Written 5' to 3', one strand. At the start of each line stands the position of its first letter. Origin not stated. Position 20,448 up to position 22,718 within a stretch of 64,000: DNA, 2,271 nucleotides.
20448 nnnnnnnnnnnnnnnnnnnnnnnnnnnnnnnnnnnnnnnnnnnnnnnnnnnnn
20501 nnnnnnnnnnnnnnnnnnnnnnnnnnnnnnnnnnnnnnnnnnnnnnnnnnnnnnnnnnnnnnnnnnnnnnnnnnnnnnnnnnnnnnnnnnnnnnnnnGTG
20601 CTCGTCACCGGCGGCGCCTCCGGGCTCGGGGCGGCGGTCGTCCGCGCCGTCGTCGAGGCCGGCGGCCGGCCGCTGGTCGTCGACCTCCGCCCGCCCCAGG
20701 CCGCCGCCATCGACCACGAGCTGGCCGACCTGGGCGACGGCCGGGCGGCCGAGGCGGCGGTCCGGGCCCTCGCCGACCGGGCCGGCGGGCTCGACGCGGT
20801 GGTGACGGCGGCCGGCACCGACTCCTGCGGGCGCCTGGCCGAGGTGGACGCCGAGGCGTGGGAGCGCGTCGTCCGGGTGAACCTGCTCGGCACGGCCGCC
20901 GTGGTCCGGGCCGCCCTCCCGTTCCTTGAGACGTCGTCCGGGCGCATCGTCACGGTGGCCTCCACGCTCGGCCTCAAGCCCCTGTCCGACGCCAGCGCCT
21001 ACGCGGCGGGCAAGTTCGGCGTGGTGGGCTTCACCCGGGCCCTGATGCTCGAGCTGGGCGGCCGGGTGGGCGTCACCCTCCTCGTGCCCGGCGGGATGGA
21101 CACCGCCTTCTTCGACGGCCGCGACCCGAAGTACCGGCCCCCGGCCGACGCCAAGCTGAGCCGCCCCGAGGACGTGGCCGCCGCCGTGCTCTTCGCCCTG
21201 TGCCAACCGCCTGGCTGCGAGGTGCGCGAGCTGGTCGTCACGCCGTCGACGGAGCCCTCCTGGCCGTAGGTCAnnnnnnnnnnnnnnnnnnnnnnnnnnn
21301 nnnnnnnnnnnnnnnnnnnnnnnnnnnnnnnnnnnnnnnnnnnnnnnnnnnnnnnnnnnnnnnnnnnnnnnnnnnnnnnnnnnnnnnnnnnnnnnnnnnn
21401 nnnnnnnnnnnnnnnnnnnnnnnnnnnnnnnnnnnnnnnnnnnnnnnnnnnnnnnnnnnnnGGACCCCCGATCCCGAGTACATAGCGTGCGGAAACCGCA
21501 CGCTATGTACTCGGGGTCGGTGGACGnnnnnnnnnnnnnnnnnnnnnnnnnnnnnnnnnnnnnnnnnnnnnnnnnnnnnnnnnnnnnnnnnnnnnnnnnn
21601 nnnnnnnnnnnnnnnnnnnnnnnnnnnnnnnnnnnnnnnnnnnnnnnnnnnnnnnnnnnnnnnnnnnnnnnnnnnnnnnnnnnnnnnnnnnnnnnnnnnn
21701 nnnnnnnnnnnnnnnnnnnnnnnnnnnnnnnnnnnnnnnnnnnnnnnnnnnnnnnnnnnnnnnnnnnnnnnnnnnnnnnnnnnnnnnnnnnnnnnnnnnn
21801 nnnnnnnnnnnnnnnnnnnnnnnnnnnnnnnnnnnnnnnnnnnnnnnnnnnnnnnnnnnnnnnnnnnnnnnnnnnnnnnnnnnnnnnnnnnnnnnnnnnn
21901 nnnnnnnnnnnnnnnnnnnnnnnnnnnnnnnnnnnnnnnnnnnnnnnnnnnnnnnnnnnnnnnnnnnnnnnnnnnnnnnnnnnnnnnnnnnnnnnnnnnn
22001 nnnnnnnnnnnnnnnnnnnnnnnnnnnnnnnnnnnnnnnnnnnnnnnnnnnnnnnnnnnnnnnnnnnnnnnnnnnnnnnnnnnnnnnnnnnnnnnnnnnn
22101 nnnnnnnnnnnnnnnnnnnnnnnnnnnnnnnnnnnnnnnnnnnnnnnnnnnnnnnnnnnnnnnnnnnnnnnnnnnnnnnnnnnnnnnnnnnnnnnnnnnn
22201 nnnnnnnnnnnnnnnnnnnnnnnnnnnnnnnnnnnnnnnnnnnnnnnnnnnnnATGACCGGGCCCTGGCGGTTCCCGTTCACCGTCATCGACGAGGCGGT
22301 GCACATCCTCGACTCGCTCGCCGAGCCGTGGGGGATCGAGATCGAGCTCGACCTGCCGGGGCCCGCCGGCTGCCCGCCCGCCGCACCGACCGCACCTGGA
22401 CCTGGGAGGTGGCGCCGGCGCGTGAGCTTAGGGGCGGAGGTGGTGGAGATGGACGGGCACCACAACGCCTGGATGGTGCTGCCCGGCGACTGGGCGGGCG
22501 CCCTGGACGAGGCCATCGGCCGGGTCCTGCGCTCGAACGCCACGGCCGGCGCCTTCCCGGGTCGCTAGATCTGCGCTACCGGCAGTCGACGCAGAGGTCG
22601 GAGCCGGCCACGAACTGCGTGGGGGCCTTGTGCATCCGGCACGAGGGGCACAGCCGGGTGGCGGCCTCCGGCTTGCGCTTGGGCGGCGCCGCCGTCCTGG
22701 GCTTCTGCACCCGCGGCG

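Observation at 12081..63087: Synthesis: three unrelated short-repeat families all occupy gene boundaries while preserving reading frames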

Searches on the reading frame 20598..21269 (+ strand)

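Call 19: search_protein_families(library=pfam, proteins=[window:20598-21269:+])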
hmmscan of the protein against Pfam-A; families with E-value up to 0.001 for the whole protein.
window:20598-21269:+ (223 aa): 5 families
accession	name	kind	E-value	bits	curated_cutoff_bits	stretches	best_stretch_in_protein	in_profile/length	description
PF00106.31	adh_short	-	6.2e-37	127.4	26.6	1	1-174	3-189/195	short chain dehydrogenase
PF13561.12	adh_short_C2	-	3e-25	89.6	27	1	7-199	3-215/236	Enoyl-(Acyl carrier protein) reductase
PF23441.1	SDR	-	3.4e-10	40.2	27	1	36-173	61-200/258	SDR-like rossmann domain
PF08659.16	KR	-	5.3e-09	36.7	22.6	1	2-138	4-152/180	KR domain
PF01370.27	Epimerase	-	1.1e-05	25.5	20.9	1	1-140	1-147/240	NAD dependent epimerase/dehydratase family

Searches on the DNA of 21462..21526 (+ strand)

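Call 100: search_dna_similar(query=window:21462-21526:+, collection=plasmids, mode=distant, max_evalue=0.01, max_rows=10)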
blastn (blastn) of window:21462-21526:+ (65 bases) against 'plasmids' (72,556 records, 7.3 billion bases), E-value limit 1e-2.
No match.

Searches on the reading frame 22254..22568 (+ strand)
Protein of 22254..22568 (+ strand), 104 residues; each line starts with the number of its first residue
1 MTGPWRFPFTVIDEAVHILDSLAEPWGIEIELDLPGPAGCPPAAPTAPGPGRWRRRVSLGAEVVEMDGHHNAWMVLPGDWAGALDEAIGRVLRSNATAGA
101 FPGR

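Call 87: search_protein_families(library=pfam, proteins=[window:22254-22568:+], max_evalue=0.001)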
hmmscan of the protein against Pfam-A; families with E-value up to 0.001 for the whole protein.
window:22254-22568:+ (104 aa): 0 families
